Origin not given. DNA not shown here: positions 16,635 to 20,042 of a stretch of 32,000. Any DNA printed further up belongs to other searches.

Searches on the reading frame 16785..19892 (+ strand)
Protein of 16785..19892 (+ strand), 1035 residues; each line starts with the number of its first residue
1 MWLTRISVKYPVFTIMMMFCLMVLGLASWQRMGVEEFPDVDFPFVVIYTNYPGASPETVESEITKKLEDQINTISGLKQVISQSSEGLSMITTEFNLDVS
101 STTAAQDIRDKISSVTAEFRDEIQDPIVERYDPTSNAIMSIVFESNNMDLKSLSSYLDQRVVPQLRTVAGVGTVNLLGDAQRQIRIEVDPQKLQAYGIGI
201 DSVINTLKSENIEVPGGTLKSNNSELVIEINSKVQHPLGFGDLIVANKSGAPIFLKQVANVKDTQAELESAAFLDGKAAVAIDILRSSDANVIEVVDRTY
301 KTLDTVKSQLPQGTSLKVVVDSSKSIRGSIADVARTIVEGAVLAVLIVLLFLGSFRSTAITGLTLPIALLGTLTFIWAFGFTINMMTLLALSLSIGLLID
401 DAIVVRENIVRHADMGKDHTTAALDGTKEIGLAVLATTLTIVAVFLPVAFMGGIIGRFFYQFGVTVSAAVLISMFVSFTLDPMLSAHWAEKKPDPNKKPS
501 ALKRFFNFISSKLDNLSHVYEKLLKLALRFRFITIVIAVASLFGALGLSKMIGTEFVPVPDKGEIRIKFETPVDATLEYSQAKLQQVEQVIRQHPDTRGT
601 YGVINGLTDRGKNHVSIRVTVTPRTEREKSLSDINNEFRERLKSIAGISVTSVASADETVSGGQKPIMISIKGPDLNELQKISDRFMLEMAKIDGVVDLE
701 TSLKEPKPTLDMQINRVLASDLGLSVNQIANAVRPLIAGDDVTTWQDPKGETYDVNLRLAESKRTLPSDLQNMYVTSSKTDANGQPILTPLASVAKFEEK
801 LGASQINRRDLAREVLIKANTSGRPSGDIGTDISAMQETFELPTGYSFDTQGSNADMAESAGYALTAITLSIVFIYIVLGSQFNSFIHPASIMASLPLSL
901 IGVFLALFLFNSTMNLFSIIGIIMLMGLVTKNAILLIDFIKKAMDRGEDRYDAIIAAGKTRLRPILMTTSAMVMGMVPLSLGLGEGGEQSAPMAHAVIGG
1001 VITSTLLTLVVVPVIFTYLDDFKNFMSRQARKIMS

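Call 49: search_protein_families(library=pfam, proteins=[window:16785-19892:+], max_evalue=0.001)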
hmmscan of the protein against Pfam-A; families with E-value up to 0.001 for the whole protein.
window:16785-19892:+ (1035 aa): 3 families
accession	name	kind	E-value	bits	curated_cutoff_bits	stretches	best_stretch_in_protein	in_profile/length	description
PF00873.25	ACR_tran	-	1.2e-267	891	28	1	5-1019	3-1020/1021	AcrB/AcrD/AcrF family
PF03176.21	MMPL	-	4.2e-12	46.1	20.5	2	297-498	105-313/333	MMPL family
PF14535.12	AMP-binding_C_2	-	0.00032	21.3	25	0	585-654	7-76/96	AMP-binding enzyme C-terminal domain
